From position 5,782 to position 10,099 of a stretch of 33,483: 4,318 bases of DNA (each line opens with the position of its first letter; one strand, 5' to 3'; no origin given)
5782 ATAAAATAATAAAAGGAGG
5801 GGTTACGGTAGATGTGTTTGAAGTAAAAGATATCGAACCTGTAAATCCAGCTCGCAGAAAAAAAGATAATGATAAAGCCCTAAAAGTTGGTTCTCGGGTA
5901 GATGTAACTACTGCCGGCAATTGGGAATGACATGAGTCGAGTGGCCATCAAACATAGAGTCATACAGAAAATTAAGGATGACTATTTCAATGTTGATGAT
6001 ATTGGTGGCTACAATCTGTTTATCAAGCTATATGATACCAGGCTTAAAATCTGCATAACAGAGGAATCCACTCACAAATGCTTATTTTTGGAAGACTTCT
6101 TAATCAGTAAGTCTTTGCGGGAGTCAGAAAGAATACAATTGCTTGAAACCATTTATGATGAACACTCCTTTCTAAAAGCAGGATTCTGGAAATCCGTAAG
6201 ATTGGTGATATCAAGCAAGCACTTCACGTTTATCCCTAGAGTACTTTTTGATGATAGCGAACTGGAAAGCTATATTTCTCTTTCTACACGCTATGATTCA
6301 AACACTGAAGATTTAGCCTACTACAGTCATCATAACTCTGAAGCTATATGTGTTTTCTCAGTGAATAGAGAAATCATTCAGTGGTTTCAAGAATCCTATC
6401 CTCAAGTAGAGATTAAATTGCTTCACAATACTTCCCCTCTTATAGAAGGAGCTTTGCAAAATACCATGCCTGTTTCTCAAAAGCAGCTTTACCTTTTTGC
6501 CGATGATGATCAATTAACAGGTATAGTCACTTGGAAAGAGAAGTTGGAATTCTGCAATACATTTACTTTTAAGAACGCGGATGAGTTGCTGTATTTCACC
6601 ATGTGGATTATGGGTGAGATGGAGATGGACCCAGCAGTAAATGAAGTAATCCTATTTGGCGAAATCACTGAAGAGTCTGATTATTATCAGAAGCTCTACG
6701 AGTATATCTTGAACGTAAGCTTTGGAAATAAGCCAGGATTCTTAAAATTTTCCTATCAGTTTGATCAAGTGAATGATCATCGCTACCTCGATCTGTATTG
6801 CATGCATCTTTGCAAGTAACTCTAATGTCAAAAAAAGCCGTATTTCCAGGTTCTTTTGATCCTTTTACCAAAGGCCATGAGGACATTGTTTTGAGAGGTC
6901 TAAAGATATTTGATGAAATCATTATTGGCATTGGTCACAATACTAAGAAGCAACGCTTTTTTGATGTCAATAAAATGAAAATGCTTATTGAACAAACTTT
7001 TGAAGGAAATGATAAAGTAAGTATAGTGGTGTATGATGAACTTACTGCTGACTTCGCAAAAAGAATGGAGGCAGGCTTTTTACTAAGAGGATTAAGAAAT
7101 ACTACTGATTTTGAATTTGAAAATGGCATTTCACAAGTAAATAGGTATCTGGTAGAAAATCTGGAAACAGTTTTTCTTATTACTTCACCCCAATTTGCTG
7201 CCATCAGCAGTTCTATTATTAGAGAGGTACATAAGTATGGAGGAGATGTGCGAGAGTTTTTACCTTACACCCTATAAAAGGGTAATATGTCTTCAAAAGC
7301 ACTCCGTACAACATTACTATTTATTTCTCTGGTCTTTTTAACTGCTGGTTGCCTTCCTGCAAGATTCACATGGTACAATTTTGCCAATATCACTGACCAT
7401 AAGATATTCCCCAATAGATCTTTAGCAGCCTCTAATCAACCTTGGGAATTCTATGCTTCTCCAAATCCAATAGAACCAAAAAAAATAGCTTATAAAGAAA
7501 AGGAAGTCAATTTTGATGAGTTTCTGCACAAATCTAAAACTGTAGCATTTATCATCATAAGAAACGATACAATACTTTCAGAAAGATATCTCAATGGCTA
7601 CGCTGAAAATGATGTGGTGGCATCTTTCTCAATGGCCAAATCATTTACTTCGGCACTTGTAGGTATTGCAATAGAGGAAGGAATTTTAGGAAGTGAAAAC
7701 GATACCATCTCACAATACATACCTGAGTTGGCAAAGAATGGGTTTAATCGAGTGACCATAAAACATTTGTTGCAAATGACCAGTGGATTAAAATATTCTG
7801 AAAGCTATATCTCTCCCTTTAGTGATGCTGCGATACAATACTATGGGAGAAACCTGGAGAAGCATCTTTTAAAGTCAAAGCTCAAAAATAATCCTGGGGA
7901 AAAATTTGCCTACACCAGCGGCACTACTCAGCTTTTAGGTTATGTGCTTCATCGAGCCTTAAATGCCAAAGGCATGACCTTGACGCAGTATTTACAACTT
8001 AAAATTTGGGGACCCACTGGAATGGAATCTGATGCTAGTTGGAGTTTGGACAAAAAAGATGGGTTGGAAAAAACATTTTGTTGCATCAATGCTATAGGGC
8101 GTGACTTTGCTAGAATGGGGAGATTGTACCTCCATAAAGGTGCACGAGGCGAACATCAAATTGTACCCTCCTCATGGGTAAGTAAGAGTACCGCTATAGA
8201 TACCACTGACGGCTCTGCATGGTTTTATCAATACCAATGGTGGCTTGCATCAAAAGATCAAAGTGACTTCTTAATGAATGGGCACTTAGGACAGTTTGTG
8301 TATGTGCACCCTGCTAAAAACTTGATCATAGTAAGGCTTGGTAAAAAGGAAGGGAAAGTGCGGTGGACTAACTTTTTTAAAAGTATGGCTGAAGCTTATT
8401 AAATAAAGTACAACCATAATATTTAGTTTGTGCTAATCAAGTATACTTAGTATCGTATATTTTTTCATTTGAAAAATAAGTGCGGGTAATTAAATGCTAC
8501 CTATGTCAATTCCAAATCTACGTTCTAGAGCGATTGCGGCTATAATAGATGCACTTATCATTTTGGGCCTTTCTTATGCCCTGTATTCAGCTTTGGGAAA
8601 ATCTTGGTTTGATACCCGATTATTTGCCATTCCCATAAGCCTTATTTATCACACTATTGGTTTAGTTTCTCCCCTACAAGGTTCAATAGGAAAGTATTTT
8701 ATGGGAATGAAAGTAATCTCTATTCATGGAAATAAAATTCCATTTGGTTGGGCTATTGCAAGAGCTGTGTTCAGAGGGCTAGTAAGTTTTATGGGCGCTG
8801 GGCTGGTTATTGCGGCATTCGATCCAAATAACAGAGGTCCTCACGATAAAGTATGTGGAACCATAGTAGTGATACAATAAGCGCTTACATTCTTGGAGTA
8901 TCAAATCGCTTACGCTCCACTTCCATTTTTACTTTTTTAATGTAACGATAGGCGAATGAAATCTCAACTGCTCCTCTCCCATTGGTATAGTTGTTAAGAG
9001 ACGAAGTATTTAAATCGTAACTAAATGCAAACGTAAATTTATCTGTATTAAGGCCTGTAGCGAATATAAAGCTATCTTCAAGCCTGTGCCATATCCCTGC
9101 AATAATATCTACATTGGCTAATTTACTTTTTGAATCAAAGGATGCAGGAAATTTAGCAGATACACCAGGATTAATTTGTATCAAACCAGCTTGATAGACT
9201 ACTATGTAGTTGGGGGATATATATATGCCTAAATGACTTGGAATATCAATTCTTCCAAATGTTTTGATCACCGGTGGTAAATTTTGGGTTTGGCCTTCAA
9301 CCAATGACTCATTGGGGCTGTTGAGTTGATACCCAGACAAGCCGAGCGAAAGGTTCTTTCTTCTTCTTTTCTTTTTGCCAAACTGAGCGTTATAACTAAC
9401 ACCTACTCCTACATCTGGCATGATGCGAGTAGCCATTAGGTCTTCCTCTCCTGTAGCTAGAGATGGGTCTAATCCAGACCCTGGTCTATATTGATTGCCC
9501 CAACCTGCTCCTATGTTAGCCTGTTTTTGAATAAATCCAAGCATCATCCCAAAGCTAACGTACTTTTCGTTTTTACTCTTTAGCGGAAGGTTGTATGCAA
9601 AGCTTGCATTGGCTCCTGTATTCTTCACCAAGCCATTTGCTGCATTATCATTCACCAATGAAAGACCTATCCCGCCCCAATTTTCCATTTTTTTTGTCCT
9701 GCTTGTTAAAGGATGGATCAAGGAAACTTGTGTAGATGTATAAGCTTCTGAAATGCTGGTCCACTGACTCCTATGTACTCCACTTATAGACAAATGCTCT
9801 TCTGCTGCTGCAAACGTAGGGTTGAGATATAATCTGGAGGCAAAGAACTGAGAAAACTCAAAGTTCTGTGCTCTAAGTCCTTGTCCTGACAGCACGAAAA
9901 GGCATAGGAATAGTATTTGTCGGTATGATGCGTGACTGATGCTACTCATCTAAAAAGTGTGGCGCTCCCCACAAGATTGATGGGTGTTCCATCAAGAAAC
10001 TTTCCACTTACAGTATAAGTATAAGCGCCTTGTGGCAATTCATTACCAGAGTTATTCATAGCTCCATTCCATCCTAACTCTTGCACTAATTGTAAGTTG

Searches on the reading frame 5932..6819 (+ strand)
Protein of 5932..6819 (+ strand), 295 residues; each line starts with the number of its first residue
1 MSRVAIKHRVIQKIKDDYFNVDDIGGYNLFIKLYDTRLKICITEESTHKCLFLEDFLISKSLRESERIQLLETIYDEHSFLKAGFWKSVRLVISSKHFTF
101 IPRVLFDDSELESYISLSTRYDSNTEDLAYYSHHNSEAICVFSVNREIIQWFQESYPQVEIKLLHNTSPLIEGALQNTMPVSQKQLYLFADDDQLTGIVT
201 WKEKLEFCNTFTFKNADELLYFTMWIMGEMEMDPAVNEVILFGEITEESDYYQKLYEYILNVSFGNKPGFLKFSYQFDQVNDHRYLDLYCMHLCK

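Call 11: search_protein_families(library=pfam, proteins=[window:5932-6819:+], max_evalue=0.001)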
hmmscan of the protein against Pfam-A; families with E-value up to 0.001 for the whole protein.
window:5932-6819:+ (295 aa): 1 family
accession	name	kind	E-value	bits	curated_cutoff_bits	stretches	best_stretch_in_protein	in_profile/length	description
PF12864.12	DUF3822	-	4.4e-56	190.3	24.9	1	17-262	2-241/241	Protein of unknown function (DUF3822)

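Call 12: search_protein_families(library=ncbifam, proteins=[window:5932-6819:+], max_evalue=0.001)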
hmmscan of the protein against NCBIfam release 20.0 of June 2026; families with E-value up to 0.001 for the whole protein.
window:5932-6819:+ (295 aa): 0 families

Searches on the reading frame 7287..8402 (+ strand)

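Call 11: search_protein_families(library=pfam, proteins=[window:7287-8402:+], max_evalue=0.001)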
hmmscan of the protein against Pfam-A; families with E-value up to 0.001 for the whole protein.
window:7287-8402:+ (371 aa): 1 family
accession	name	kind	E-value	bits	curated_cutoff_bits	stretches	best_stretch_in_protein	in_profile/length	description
PF00144.29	Beta-lactamase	-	4.5e-33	115.2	27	1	81-356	10-312/329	Beta-lactamase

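Call 12: search_protein_families(library=ncbifam, proteins=[window:7287-8402:+], max_evalue=0.001)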
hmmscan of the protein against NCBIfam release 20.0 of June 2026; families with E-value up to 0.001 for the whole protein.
window:7287-8402:+ (371 aa): 11 families
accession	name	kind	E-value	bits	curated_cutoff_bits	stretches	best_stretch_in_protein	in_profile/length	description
NF045925.1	3-sucCA_synth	equivalog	1.9e-25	89.3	800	1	80-349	52-307/498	3-succinylated cholic acid synthase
NF038269.1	lipase_LipE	equivalog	2.2e-05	23.8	750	1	112-170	89-146/407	lipase LipE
NF050810.1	blaCHC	exception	2.7e-05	23.2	780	1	115-169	83-136/387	CHC family extended-spectrum class C beta-lactamase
NF033085.1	bla_class_C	equivalog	7.6e-05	21.7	415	1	115-226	60-163/356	class C beta-lactamase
NF041663.1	ampC_Sliq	exception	0.00012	21.1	860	1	114-170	79-134/378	cephalosporin-hydrolyzing class C beta-lactamase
NF007943.0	PRK10662.1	equivalog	0.00026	19.7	266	1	110-248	84-221/380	D-alanyl-D-alanine-carboxypeptidase/endopeptidase AmpH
NF033406.1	blaMCA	exception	0.00032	19.8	750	1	114-228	91-197/390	MCA family class C beta-lactamase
NF002968.0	PRK03642.1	equivalog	0.00036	19.5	385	1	137-247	124-238/432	penicillin binding protein PBP4B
NF000423.2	blaSRT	exception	0.00039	19.7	860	1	107-169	72-133/378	SRT/SST family class C beta-lactamase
NF041665.1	blaPSZ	exception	0.00088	18.4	850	0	114-244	82-201/379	PSZ family class C beta-lactamase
NF000397.2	blaACC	exception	0.00092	18.3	850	0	105-170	76-140/385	ACC family cephalosporin-hydrolyzing class C beta-lactamase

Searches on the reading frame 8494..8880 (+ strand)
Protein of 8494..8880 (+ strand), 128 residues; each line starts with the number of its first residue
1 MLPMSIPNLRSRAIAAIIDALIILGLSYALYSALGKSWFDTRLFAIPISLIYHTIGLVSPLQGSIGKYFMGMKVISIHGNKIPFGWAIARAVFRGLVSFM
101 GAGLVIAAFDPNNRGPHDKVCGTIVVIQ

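Call 11: search_protein_families(library=pfam, proteins=[window:8494-8880:+], max_evalue=0.001)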
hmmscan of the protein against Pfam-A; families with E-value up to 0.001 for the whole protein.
window:8494-8880:+ (128 aa): 1 family
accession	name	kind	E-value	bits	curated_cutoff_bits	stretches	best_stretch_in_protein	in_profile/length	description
PF06271.18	RDD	-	6.4e-15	56.1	24.1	1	7-122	2-137/137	RDD family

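Call 12: search_protein_families(library=ncbifam, proteins=[window:8494-8880:+], max_evalue=0.001)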
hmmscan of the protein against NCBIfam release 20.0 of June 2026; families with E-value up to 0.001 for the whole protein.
window:8494-8880:+ (128 aa): 0 families

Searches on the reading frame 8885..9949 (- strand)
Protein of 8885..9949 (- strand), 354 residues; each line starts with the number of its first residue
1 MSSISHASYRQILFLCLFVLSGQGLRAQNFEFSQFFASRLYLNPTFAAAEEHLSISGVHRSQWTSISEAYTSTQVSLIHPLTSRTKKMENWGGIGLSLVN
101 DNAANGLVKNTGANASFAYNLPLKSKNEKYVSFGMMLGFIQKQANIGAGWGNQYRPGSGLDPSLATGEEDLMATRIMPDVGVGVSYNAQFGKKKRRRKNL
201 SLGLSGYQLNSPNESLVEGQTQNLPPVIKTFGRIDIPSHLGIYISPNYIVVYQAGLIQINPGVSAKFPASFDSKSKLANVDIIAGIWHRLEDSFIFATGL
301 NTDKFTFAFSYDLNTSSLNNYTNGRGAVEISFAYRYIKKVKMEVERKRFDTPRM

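Call 11: search_protein_families(library=pfam, proteins=[window:8885-9949:-], max_evalue=0.001)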
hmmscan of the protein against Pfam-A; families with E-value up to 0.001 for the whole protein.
window:8885-9949:- (354 aa): 1 family
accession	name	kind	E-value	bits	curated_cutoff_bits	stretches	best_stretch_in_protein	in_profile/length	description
PF11751.14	PorP_SprF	-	1e-45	156.9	22.3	1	28-334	5-273/273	Type IX secretion system membrane protein PorP/SprF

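Call 12: search_protein_families(library=ncbifam, proteins=[window:8885-9949:-], max_evalue=0.001)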
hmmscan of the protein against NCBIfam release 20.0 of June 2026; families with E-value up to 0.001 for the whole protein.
window:8885-9949:- (354 aa): 1 family
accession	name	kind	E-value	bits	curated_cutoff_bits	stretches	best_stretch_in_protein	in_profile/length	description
TIGR03519.1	T9SS_PorP_fam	subfamily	3.9e-60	203.8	90.55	1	12-335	6-291/292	PorP/SprF family type IX secretion system membrane protein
